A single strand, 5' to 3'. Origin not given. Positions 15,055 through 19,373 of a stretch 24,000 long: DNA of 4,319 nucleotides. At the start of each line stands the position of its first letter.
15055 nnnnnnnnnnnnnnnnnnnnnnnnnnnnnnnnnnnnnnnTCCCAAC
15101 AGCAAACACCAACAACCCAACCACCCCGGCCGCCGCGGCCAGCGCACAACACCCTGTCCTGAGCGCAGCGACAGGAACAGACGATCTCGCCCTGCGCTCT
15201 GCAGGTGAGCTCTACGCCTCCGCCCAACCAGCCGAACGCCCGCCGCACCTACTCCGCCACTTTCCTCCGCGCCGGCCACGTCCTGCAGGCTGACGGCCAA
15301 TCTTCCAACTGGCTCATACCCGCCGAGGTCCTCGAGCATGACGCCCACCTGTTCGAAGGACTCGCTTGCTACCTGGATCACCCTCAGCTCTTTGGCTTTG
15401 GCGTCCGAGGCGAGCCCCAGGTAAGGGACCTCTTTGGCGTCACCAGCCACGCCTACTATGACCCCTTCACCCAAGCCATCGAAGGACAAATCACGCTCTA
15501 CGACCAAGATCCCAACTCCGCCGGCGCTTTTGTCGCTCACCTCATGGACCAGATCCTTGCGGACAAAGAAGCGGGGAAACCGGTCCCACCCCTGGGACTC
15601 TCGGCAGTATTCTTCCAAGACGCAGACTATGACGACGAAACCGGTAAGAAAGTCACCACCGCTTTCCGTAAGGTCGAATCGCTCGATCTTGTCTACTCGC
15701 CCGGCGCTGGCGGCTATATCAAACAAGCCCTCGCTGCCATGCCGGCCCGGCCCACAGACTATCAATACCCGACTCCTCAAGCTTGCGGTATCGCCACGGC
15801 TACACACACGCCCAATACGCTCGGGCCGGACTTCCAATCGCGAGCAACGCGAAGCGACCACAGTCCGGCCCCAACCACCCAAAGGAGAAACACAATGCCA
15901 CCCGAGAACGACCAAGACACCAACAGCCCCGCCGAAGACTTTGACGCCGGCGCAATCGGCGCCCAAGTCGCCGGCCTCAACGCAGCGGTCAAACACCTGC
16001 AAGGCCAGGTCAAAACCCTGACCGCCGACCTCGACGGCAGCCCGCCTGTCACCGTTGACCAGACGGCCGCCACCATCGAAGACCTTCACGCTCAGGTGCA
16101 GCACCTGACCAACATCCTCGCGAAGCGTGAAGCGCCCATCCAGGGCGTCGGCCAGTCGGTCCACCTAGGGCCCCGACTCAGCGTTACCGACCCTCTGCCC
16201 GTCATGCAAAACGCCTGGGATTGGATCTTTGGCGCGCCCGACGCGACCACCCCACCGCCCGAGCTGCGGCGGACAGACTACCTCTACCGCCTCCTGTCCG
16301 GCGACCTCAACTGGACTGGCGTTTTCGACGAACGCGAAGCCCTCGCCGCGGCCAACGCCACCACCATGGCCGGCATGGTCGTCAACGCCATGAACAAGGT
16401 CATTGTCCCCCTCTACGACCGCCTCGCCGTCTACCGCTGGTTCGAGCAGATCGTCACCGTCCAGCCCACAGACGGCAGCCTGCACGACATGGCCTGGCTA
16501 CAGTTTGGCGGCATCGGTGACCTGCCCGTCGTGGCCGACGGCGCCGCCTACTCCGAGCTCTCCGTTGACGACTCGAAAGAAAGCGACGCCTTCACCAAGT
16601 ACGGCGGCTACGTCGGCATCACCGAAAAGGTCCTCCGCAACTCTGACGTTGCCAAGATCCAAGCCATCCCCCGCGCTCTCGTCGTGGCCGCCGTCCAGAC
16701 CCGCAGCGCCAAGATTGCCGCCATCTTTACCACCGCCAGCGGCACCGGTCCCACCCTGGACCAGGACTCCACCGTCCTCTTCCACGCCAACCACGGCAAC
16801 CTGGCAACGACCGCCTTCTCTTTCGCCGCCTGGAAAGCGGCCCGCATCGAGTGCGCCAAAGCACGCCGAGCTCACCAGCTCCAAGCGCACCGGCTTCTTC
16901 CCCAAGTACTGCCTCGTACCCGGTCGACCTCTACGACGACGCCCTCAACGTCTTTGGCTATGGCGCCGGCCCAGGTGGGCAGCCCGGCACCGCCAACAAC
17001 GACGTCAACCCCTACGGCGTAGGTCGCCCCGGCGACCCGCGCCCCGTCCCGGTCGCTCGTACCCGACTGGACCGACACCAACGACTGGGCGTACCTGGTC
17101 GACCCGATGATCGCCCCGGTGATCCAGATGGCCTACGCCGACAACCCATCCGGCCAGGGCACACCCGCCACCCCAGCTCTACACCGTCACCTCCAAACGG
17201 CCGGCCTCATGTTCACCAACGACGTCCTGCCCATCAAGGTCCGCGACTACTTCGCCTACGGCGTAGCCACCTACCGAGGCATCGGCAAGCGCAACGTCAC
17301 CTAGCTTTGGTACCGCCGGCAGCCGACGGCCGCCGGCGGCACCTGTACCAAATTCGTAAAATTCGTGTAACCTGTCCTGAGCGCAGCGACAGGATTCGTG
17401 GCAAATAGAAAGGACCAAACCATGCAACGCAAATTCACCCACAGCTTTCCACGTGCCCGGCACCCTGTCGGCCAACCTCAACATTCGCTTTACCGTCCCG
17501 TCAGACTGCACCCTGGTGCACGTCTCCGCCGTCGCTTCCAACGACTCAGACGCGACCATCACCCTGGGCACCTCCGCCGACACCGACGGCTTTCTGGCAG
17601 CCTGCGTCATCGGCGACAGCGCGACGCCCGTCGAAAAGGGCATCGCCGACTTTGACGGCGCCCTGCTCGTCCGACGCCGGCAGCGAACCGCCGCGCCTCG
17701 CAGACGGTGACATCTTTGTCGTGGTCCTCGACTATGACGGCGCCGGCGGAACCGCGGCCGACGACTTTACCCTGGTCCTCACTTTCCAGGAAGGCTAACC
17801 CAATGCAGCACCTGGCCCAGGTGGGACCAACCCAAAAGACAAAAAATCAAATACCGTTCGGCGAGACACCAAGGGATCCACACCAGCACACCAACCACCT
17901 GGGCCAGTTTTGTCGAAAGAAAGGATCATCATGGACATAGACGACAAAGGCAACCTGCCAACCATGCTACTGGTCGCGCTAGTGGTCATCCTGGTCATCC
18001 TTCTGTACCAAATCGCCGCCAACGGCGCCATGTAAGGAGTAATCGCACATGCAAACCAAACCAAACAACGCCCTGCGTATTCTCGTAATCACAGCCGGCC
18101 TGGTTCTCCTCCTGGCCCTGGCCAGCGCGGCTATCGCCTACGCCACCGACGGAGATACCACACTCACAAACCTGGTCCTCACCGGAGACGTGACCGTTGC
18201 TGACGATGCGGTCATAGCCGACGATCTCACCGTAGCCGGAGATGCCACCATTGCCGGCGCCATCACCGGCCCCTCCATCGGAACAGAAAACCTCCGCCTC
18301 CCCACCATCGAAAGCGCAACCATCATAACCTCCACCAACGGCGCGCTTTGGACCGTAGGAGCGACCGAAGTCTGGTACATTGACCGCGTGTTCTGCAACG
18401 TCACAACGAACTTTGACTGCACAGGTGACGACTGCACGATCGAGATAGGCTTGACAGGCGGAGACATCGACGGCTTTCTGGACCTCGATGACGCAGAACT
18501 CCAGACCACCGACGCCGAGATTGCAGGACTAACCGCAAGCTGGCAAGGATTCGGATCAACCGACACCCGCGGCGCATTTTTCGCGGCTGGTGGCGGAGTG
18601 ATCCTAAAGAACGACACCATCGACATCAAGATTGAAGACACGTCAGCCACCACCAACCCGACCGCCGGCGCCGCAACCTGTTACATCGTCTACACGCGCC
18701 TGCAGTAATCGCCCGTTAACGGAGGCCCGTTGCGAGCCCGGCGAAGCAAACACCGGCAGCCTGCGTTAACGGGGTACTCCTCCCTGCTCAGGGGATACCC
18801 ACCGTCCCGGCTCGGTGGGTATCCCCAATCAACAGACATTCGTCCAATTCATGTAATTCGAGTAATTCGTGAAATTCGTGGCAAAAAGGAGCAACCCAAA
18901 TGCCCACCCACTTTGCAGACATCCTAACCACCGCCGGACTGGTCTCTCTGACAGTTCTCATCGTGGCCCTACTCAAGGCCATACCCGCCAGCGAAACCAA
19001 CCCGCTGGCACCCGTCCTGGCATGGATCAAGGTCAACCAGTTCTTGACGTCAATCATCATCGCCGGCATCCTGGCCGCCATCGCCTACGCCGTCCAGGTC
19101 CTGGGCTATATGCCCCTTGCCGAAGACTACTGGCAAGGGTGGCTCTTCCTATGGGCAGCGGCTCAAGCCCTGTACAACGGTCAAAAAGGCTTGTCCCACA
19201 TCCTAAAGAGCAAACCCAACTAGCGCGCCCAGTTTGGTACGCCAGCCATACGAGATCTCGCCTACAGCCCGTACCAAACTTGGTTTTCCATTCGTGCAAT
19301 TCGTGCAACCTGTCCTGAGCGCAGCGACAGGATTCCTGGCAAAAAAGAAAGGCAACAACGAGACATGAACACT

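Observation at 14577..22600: Recurrent intergenic cassette: tandem 9-bp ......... units ending in GGCAAA just upstream of at least five genes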

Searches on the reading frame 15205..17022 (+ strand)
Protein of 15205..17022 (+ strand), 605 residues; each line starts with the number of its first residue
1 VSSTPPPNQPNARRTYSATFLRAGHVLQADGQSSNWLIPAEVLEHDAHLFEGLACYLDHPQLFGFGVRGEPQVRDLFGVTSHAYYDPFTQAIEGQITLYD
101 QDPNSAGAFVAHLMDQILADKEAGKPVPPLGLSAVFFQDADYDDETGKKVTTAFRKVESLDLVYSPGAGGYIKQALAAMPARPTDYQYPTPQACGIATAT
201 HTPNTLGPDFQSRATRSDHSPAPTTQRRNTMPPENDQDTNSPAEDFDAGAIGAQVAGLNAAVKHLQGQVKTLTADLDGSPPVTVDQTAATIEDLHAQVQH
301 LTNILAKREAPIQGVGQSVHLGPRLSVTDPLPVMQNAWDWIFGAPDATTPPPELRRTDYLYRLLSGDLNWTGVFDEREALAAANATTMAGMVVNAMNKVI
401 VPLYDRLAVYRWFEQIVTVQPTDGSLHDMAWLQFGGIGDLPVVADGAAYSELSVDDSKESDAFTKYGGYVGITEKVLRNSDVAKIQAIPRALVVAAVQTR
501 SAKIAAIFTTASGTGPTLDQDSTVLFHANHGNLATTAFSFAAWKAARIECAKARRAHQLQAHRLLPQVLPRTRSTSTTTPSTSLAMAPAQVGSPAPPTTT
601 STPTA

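Call 15: search_protein_families(library=pfam, proteins=[window:15205-17022:+], max_evalue=0.01)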
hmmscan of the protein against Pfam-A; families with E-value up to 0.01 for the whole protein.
window:15205-17022:+ (605 aa): 2 families
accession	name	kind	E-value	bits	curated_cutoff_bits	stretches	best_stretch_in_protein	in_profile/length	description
PF25209.1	Phage_capsid_4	-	2.3e-12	48.2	27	1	385-547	8-142/262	Phage capsid protein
PF05531.17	NPV_P10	-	0.0052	17.7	29.8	0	251-311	9-71/75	Nucleopolyhedrovirus P10 protein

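Call 16: search_protein_families(library=phrogs, proteins=[window:15205-17022:+], max_evalue=0.01)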
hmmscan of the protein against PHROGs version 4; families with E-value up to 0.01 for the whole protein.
window:15205-17022:+ (605 aa): 4 families
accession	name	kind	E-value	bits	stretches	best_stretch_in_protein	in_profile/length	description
phrog_29592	-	unknown function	2.1e-25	90.1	1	382-550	589-753/893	-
phrog_133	-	head and packaging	2.8e-16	60.3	1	411-555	405-544/668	head maturation protease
phrog_4523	-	head and packaging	1.5e-14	54.6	1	391-578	364-544/644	major head and protease protein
phrog_15531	-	head and packaging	0.00093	19.9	1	139-216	126-179/324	head maturation protease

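Call 18: find_related_loci(query=window:15205-16850:+, collection=genome_contigs, flank=10000)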
Query window:15205-16850:+ (548 aa) in genome_contigs; peptide patterns used: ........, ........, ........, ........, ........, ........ (x = any residue, [..] = any of these).
64 stretches matched a pattern; 1 encode a relative of the query (tblastn E <= 1e-3); 1 distinct loci.
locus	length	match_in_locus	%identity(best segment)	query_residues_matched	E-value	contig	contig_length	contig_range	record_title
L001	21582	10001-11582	49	9-548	5e-157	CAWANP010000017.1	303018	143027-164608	MAG: uncultured Chloroflexia bacterium isolate MFD03804.bin.1.93 genome assembly, contig: contig_74451, whole genome sho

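Call 29: find_related_loci(query=window:15205-16850:+, collection=viral_contigs, flank=10000)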
Query window:15205-16850:+ (548 aa) in viral_contigs; peptide patterns used: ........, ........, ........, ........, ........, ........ (x = any residue, [..] = any of these).
10 stretches matched a pattern; 5 encode a relative of the query (tblastn E <= 1e-3); 5 distinct loci.
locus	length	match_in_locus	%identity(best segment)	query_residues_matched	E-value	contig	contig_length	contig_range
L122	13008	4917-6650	50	11-548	2e-174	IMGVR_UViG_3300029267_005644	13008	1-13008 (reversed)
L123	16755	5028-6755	51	11-548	8e-172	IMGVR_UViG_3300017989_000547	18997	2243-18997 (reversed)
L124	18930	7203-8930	51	11-548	8e-172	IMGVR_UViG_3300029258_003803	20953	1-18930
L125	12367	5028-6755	50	11-548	3e-170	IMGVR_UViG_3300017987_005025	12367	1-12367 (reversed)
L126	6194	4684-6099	53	11-548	3e-165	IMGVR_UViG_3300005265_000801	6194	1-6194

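Call 41: find_related_loci(query=A1, collection=metagenome_contigs, flank=10000)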
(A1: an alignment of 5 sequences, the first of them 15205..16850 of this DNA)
Query A1 (548 aa) in metagenome_contigs; peptide patterns used: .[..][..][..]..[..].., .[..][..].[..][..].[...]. (x = any residue, [..] = any of these).
600 stretches matched a pattern (row limit reached: there are more); 409 encode a relative of the query (tblastn E <= 1e-3); the best 80 are kept; 80 distinct loci.
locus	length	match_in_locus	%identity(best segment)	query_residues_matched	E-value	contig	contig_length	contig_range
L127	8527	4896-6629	50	11-548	2e-173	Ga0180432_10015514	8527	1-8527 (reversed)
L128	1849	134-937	68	288-548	4e-112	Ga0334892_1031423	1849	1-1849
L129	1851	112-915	67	288-548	2e-111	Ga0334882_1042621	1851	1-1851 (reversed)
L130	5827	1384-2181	60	285-548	2e-98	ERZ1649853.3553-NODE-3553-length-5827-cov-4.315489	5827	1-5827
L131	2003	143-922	66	290-548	4e-103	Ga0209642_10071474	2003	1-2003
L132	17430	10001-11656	40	11-547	7e-101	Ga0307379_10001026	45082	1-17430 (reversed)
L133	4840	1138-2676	37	14-548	4e-94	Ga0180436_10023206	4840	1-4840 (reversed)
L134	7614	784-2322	37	14-548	7e-94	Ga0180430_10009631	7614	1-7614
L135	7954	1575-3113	37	14-548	5e-94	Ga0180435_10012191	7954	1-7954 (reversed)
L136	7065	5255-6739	38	16-548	1e-92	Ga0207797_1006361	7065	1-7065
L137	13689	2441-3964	37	9-548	8e-92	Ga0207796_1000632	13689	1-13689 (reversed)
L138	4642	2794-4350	37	13-548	3e-86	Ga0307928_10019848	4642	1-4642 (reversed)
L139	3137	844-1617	56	291-548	4e-86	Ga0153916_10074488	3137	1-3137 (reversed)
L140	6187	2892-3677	52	281-548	2e-84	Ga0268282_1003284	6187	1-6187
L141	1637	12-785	51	254-548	3e-89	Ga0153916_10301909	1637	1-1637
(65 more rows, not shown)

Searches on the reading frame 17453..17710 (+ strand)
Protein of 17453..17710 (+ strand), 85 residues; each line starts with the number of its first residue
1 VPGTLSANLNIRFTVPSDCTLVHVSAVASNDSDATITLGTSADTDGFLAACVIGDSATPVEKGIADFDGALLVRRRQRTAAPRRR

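Call 80: search_protein_families(library=pfam, proteins=[window:17453-17710:+], max_evalue=0.01)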
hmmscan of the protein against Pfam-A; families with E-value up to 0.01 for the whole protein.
window:17453-17710:+ (85 aa): 0 families

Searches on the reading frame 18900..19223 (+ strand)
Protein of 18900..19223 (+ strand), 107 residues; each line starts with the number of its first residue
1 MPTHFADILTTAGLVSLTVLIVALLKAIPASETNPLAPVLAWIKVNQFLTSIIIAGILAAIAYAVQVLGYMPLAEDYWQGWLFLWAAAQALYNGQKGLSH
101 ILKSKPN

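Call 15: search_protein_families(library=pfam, proteins=[window:18900-19223:+], max_evalue=0.01)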
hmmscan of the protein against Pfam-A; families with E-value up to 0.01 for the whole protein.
window:18900-19223:+ (107 aa): 1 family
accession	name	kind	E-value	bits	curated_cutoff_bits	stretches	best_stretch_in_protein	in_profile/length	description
PF22765.1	DUF7010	-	0.0068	16.7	27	1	9-61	48-100/172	Family of unknown function (DUF7010)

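Call 16: search_protein_families(library=phrogs, proteins=[window:18900-19223:+], max_evalue=0.01)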
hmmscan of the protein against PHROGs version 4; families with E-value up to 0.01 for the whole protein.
window:18900-19223:+ (107 aa): 0 families
